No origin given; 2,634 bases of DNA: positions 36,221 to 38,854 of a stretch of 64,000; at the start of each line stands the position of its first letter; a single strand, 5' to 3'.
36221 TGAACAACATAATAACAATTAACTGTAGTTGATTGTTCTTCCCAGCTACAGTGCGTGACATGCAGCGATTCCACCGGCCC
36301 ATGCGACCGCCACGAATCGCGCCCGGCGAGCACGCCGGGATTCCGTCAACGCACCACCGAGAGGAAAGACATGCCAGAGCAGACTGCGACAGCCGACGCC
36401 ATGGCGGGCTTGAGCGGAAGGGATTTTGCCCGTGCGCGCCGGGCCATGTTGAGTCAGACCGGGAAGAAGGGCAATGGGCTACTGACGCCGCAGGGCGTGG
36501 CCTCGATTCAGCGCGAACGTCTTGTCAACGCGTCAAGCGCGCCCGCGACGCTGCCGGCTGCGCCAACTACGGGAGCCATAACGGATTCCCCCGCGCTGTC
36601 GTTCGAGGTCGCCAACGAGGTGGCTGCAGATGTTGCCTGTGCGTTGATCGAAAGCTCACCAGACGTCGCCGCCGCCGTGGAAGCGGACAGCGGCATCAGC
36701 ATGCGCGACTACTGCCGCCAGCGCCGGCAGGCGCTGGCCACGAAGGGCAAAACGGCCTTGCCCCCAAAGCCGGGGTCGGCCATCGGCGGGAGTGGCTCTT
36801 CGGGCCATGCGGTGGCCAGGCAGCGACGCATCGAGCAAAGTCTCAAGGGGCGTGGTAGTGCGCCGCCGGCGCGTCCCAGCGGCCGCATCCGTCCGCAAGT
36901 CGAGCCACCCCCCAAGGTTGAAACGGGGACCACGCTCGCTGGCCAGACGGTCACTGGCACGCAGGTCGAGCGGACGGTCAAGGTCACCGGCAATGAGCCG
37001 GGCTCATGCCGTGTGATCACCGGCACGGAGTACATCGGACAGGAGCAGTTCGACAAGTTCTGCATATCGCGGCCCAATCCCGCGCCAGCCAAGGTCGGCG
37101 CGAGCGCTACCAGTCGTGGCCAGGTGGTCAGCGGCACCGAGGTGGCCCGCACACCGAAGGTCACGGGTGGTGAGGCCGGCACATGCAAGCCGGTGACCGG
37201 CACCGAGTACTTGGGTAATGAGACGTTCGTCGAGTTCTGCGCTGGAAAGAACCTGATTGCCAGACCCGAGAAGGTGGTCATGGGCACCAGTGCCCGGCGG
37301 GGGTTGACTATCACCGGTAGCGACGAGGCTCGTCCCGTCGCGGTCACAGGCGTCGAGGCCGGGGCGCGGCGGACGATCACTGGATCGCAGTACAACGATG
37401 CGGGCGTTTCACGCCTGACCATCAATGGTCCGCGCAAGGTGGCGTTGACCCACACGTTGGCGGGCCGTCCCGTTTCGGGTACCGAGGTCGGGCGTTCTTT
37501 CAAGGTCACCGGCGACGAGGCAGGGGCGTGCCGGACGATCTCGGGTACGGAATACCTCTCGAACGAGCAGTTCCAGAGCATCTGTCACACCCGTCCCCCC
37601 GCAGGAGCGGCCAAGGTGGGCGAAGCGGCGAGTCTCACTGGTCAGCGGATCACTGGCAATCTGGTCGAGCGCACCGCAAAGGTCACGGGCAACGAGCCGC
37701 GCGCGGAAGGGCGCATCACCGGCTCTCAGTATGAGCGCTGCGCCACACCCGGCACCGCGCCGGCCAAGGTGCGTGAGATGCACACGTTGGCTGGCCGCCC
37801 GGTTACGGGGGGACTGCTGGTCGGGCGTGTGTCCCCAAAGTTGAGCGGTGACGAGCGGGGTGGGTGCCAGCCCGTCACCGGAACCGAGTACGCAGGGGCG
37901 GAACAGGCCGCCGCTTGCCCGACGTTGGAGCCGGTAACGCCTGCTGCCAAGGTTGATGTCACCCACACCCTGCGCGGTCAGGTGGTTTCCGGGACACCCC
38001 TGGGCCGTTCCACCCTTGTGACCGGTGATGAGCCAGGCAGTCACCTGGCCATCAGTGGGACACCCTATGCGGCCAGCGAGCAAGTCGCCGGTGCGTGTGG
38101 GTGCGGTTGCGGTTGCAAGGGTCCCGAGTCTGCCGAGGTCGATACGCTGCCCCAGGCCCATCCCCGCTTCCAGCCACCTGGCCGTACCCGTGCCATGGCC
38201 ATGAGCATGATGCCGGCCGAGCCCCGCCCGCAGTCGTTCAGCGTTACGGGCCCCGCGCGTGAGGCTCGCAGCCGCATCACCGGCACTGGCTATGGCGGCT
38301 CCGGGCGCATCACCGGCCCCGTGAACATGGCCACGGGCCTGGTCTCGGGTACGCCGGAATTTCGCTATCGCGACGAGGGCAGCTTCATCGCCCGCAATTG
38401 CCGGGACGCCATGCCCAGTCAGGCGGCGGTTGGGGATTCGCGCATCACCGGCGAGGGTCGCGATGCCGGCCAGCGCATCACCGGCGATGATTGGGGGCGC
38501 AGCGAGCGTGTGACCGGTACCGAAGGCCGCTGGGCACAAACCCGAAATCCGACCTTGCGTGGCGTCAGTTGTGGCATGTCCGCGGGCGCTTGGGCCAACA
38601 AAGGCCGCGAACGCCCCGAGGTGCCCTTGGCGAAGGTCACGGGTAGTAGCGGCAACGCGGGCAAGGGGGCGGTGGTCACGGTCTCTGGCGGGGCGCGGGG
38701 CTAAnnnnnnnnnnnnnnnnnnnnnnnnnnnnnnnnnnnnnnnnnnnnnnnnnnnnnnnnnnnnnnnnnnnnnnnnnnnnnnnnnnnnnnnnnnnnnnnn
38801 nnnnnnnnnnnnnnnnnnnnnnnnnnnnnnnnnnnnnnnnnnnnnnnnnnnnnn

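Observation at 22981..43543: Carboxysome operon without its own Rubisco, next to a form IAq-like Rubisco with cbbQO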

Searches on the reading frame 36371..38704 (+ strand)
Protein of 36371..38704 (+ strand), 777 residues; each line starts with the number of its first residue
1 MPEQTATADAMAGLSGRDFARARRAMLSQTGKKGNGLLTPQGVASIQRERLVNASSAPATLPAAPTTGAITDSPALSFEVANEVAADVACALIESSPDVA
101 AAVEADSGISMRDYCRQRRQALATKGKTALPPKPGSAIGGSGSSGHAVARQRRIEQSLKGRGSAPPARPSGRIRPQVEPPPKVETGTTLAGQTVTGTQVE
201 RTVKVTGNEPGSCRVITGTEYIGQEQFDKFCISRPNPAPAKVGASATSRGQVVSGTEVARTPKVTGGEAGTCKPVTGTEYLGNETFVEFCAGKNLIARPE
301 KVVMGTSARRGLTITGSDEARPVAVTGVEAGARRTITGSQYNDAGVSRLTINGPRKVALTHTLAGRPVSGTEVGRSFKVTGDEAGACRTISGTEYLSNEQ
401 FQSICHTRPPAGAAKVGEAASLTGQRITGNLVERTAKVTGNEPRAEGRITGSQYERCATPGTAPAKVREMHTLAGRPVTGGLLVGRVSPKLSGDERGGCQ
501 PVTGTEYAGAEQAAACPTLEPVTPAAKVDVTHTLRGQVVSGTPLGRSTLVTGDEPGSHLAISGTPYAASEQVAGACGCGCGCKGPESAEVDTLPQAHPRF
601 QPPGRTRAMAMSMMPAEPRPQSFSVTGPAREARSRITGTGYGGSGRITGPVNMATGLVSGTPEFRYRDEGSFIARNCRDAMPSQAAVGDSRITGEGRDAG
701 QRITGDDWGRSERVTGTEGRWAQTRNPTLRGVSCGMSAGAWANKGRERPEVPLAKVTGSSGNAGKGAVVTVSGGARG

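Call 5: search_protein_families(library=pfam, proteins=[window:36371-38704:+])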
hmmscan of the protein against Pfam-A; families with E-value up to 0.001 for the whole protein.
window:36371-38704:+ (777 aa): 1 family
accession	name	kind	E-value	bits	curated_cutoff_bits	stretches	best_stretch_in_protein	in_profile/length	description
PF12288.13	CsoS2_M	-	1.1e-134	450.5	22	2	352-644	141-418/425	Carboxysome shell peptide mid-region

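Call 29: find_related_loci(query=window:36371-38704:+, collection=metagenome_contigs, flank=10000)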
Query window:36371-38704:+ (777 aa) in metagenome_contigs; peptide patterns used: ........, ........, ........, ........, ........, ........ (x = any residue, [..] = any of these).
112 stretches matched a pattern; 12 encode a relative of the query (tblastn E <= 1e-3); 12 distinct loci.
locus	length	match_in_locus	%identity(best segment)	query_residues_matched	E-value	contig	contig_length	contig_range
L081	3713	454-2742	68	1-777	0e+0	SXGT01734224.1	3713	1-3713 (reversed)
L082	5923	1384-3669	68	1-777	0e+0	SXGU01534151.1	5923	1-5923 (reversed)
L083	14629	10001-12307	59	1-777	0e+0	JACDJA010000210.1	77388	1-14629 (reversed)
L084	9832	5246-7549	53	11-777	0e+0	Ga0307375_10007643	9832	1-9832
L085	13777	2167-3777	39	180-777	8e-76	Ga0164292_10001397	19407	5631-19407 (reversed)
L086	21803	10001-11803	34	118-777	2e-75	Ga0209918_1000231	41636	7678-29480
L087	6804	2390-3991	38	180-777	6e-75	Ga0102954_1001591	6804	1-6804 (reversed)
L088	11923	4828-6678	39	102-777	3e-74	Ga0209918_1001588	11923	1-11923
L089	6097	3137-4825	40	144-771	6e-73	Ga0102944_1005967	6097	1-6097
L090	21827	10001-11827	39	118-777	2e-72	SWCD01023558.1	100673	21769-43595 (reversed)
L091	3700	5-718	36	264-777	9e-30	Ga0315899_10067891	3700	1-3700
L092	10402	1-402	45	624-756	1e-20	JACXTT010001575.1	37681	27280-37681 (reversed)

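Call 42: find_homologous_proteins(query=window:36371-38704:+, max_evalue=1e-30)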
Query window:36371-38704:+ (777 aa): 2502 proteins with E <= 1e-30 among 8000 candidates; the best 120 are listed.
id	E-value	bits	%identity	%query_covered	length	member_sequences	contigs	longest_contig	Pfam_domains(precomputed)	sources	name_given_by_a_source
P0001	0.0e+0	1693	100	100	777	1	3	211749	PF12288.14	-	-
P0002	0.0e+0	1157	71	100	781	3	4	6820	PF12288.14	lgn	-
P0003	0.0e+0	1146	72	99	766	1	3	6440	PF12288.14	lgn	-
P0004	0.0e+0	1136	71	100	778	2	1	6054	PF12288.14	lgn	-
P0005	0.0e+0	1124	71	100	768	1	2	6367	PF12288.14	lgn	-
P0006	0.0e+0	1122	71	100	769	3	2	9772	PF12288.14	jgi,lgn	-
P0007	0.0e+0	1118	69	100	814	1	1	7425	PF12288.14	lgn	-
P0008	0.0e+0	1114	70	100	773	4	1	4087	PF12288.14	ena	-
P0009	0.0e+0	1113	70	100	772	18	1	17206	PF12288.14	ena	-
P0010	0.0e+0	1113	70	100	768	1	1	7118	PF12288.14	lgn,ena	-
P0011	0.0e+0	1110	70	100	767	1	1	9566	PF12288.14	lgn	-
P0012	0.0e+0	1108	70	100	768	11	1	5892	PF12288.14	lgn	-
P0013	0.0e+0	1090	70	100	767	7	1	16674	PF12288.14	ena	-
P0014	0.0e+0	1085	69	100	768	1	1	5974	PF12288.14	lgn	-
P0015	0.0e+0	1081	69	100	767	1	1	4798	PF12288.14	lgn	-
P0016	0.0e+0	1080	69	100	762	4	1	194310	PF12288.14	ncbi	ncbi:MAG: CsoS2 family carboxysome shell protein [Pseudomonadota bacterium]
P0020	0.0e+0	1071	74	90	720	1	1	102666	PF12288.14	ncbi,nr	ncbi:MAG TPA: CsoS2 family carboxysome shell protein, partial [Thiobacillaceae bacterium]|nr:CsoS2 f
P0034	0.0e+0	1034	68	100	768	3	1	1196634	PF12288.14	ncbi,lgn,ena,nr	ncbi:MAG: carboxysome shell protein [Thiobacillus sp.]|nr:carboxysome shell protein [Thiobacillus sp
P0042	1.3e-274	932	64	100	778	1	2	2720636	PF12288.14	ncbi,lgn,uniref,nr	ncbi:carboxysome shell peptide [Sulfuritortus calidifontis]|uniref:Carboxysome shell peptide n=1 Tax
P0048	2.9e-261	888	61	100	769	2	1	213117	PF12288.14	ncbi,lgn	ncbi:MAG TPA: CsoS2 family carboxysome shell protein [Parasulfuritortus sp.]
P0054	1.3e-247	843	58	100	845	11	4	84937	PF12288.14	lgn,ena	-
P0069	5.4e-236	804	57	100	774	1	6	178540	PF12288.14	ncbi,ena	-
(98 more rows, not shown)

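Call 43: find_encoding_contigs(protein=P0020, flank=10000, max_places=1)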
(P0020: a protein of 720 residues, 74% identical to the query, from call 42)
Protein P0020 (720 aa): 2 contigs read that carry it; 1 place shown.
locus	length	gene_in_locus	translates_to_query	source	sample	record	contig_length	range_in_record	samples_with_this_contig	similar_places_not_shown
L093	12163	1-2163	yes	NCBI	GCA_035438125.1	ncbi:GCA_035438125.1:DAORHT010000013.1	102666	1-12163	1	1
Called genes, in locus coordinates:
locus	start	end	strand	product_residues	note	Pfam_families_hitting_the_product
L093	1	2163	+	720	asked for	PF12288:CsoS2_M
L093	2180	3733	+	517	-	PF20687:CsoSCA_N, PF20686:CsoSCA_cat, PF08936:CsoSCA_C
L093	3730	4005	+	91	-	PF03319:EutN_CcmL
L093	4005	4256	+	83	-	PF03319:EutN_CcmL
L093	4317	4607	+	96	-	PF00936:BMC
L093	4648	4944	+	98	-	PF00936:BMC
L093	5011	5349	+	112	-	PF00936:BMC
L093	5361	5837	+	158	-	PF00210:Ferritin, PF02915:Rubrerythrin (faint)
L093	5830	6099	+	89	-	PF01329:Pterin_4a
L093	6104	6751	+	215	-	PF01656:CbiA, PF07015:VirC1 (weak), PF09140:MipZ (faint), PF10609:ParA (weak), PF13614:AAA_31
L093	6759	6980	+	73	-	-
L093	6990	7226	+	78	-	-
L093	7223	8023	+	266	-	PF00916:Sulfate_transp, PF01740:STAS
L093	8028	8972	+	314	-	PF05982:Sbt_1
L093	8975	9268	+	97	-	PF00543:P-II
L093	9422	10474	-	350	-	PF20686:CsoSCA_cat (weak)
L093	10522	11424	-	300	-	PF00126:HTH_1, PF03466:LysR_substrate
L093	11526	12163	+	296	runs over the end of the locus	PF01435:Peptidase_M48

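Call 44: find_encoding_contigs(protein=P0016, flank=10000, max_places=1)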
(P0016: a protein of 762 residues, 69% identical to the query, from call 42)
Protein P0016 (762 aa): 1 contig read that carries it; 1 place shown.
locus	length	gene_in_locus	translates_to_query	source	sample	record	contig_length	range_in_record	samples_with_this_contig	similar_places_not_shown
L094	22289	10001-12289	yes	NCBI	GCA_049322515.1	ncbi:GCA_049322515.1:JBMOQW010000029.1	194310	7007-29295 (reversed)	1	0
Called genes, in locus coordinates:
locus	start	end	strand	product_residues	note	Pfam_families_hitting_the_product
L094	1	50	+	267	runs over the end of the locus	PF12774:AAA_6 (faint), PF07728:AAA_5, PF08406:CbbQ_C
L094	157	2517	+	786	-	PF00092:VWA (weak)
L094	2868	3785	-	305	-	PF00126:HTH_1, PF03466:LysR_substrate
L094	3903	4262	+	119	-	PF02482:Ribosomal_S30AE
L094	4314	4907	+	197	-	-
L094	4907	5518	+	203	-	PF01569:PAP2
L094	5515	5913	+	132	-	PF01219:DAGK_prokar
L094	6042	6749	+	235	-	-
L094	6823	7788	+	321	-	PF04391:DUF533 (weak), PF05099:TerB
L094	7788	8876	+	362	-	PF01594:AI-2E_transport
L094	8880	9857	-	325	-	PF00126:HTH_1, PF03466:LysR_substrate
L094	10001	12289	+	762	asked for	PF12288:CsoS2_M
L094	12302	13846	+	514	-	PF20687:CsoSCA_N, PF20686:CsoSCA_cat, PF08936:CsoSCA_C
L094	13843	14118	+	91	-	PF03319:EutN_CcmL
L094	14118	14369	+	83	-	PF03319:EutN_CcmL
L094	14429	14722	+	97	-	PF00936:BMC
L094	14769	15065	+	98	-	PF00936:BMC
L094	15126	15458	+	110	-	PF00936:BMC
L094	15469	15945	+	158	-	PF00210:Ferritin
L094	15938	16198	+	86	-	PF01329:Pterin_4a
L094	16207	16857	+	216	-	PF01656:CbiA, PF06564:CBP_BcsQ (faint), PF07015:VirC1, PF09140:MipZ (faint), PF10609:ParA, PF13614:AAA_31 (weak)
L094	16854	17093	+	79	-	-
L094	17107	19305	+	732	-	PF00916:Sulfate_transp, PF01740:STAS (weak)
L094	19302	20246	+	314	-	PF05982:Sbt_1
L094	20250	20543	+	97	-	PF00543:P-II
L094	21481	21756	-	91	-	PF02583:Trns_repr_metal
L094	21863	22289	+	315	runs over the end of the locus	PF01545:Cation_efflux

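Call 45: find_encoding_contigs(protein=P0042, flank=10000, max_places=1)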
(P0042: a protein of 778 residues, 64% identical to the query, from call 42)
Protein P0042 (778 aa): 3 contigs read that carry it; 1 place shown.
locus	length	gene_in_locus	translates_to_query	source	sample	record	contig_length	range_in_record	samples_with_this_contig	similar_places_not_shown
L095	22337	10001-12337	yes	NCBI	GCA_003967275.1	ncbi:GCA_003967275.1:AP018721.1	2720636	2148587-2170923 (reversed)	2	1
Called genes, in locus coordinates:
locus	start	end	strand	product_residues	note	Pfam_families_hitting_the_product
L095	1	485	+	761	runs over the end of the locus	PF00092:VWA (weak)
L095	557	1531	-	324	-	PF00126:HTH_1, PF03466:LysR_substrate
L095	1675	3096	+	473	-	PF02788:RuBisCO_large_N, PF00016:RuBisCO_large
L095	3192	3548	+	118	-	PF00101:RuBisCO_small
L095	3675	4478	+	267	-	PF12774:AAA_6 (faint), PF07728:AAA_5, PF08406:CbbQ_C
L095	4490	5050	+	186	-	PF00132:Hexapep (weak), PF25087:GMPPB_C (faint), PF25084:LbH_EIF2B (weak), PF00132:Hexapep (weak)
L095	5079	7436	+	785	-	PF00092:VWA (faint)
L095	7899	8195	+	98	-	-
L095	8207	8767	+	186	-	PF03350:UPF0114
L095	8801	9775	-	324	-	PF00126:HTH_1, PF03466:LysR_substrate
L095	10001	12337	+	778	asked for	PF12288:CsoS2_M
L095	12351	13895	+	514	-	PF20687:CsoSCA_N, PF20686:CsoSCA_cat, PF08936:CsoSCA_C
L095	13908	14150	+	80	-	PF03319:EutN_CcmL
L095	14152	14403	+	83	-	PF03319:EutN_CcmL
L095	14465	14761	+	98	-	PF00936:BMC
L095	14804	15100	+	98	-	PF00936:BMC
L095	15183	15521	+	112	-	PF00936:BMC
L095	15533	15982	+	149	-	PF00210:Ferritin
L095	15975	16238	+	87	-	-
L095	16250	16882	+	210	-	PF01656:CbiA, PF07015:VirC1 (faint), PF10609:ParA (weak), PF13614:AAA_31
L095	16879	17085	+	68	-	-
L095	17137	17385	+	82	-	-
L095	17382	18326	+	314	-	PF05982:Sbt_1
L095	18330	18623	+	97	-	PF00543:P-II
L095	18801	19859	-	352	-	PF20686:CsoSCA_cat (weak)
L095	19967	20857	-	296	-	PF00126:HTH_1, PF03466:LysR_substrate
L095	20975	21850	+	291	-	PF01435:Peptidase_M48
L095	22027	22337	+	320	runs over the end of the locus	PF03741:TerC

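Call 46: find_encoding_contigs(protein=window:36371-38704:+, flank=10000, max_places=3)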
Protein window:36371-38704:+ (777 aa): 3 contigs read that carry it; 2 places shown.
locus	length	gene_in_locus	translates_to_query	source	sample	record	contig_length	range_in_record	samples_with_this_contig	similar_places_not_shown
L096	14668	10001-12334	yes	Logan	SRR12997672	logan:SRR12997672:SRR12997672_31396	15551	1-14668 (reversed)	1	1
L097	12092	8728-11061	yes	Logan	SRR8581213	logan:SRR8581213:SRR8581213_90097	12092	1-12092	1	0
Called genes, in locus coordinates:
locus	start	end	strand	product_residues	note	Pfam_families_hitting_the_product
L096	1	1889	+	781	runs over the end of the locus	-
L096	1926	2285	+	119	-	-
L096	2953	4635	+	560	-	PF00662:Proton_antipo_N, PF00361:Proton_antipo_M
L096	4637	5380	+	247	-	-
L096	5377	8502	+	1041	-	PF10070:DabA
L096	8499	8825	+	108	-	PF00543:P-II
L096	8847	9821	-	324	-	PF00126:HTH_1, PF03466:LysR_substrate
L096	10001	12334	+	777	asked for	PF12288:CsoS2_M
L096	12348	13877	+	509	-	PF20687:CsoSCA_N, PF20686:CsoSCA_cat, PF08936:CsoSCA_C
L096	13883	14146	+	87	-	PF03319:EutN_CcmL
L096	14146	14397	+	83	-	PF03319:EutN_CcmL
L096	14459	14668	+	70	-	?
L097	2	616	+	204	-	?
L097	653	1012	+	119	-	-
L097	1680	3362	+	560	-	PF00662:Proton_antipo_N, PF00361:Proton_antipo_M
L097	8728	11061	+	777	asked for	PF12288:CsoS2_M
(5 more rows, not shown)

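Call 47: find_encoding_contigs(protein=P0034, flank=10000, max_places=1)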
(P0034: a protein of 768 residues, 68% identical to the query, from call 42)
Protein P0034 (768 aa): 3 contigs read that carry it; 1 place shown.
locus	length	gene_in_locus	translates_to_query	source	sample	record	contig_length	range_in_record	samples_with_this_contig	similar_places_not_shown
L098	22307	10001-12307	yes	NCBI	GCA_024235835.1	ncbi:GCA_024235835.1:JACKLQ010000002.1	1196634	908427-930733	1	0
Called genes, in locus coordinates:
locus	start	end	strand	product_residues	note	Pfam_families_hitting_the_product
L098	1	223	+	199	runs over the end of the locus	-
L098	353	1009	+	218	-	PF00571:CBS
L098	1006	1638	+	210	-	PF01569:PAP2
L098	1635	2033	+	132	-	PF01219:DAGK_prokar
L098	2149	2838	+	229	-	-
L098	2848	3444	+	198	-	PF09335:VTT_dom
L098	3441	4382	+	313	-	PF04391:DUF533, PF05099:TerB (faint)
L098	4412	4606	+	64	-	-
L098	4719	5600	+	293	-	PF00582:Usp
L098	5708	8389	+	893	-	PF00690:Cation_ATPase_N, PF00122:E1-E2_ATPase, PF00702:Hydrolase, PF13246:Cation_ATPase, PF08282:Hydrolase_3 (faint), PF00689:Cation_ATPase_C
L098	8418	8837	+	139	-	PF06146:PsiE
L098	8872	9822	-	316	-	PF00126:HTH_1, PF03466:LysR_substrate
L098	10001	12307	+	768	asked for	PF12288:CsoS2_M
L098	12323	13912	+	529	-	PF20687:CsoSCA_N, PF20686:CsoSCA_cat, PF08936:CsoSCA_C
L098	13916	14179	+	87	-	PF03319:EutN_CcmL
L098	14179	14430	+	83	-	PF03319:EutN_CcmL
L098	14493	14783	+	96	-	PF00936:BMC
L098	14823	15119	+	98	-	PF00936:BMC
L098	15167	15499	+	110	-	PF00936:BMC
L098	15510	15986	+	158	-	PF00210:Ferritin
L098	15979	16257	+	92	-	PF01329:Pterin_4a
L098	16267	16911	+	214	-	PF01656:CbiA, PF06564:CBP_BcsQ (faint), PF07015:VirC1, PF09140:MipZ (faint), PF10609:ParA (weak), PF13614:AAA_31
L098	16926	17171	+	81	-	-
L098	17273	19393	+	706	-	PF00916:Sulfate_transp, PF01740:STAS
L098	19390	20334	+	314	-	PF05982:Sbt_1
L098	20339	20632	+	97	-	PF00543:P-II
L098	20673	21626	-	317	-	PF00126:HTH_1, PF03466:LysR_substrate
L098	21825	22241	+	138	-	PF00581:Rhodanese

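Call 54: find_encoding_contigs(protein=P0054, flank=6000, max_places=1)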
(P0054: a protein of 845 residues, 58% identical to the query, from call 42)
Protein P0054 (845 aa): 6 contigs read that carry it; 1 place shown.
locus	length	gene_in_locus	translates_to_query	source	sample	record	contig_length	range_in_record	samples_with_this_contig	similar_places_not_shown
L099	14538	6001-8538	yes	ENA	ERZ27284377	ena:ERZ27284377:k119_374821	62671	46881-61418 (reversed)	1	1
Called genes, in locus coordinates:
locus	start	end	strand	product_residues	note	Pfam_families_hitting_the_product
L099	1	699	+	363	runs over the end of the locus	PF01699:Na_Ca_ex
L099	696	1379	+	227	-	-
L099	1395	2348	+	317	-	PF04391:DUF533, PF05099:TerB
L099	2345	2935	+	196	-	PF09335:VTT_dom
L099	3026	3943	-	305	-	PF00126:HTH_1, PF03466:LysR_substrate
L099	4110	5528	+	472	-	PF02788:RuBisCO_large_N, PF00016:RuBisCO_large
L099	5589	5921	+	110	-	PF00101:RuBisCO_small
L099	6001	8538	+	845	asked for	PF12288:CsoS2_M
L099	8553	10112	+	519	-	PF20687:CsoSCA_N, PF20686:CsoSCA_cat, PF08936:CsoSCA_C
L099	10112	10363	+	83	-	PF03319:EutN_CcmL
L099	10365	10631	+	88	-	PF03319:EutN_CcmL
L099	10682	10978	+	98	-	PF00936:BMC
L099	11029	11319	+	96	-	PF00936:BMC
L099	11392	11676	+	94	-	PF00936:BMC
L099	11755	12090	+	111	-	PF00936:BMC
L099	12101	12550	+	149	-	PF00210:Ferritin, PF02915:Rubrerythrin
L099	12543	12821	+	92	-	-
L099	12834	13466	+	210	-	PF01656:CbiA, PF07015:VirC1 (weak), PF09140:MipZ (faint), PF10609:ParA (weak), PF13614:AAA_31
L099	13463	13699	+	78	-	-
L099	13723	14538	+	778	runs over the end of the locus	PF00092:VWA, PF13519:VWA_2 (weak)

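Call 55: find_encoding_contigs(protein=P0069, flank=6000, max_places=1)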
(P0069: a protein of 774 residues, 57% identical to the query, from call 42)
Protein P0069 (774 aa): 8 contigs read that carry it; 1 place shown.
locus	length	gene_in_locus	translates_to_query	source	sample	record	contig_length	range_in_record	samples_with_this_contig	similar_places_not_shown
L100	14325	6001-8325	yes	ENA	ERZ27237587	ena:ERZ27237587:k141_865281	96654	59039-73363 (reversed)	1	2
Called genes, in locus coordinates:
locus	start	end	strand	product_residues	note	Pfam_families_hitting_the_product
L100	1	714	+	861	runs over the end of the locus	PF02861:Clp_N, PF13191:AAA_16 (weak), PF00004:AAA, PF17871:AAA_lid_9, PF00004:AAA, PF07724:AAA_2, PF07728:AAA_5, PF10431:ClpB_D2-small, +9 more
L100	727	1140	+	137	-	PF01641:SelR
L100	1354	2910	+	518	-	PF00672:HAMP (weak), PF00015:MCPsignal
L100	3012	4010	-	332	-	PF00126:HTH_1, PF03466:LysR_substrate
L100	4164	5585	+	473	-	PF02788:RuBisCO_large_N, PF00016:RuBisCO_large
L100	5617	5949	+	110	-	PF00101:RuBisCO_small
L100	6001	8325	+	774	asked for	PF12288:CsoS2_M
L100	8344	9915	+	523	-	PF20687:CsoSCA_N, PF20686:CsoSCA_cat, PF08936:CsoSCA_C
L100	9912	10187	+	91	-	PF03319:EutN_CcmL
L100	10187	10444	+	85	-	PF03319:EutN_CcmL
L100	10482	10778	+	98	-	PF00936:BMC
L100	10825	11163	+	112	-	PF00936:BMC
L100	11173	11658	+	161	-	PF00210:Ferritin, PF02915:Rubrerythrin (weak)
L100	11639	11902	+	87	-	PF01329:Pterin_4a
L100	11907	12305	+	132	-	-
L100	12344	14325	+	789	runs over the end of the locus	PF13519:VWA_2 (faint), PF11775:CobT_C (faint), PF00092:VWA (weak)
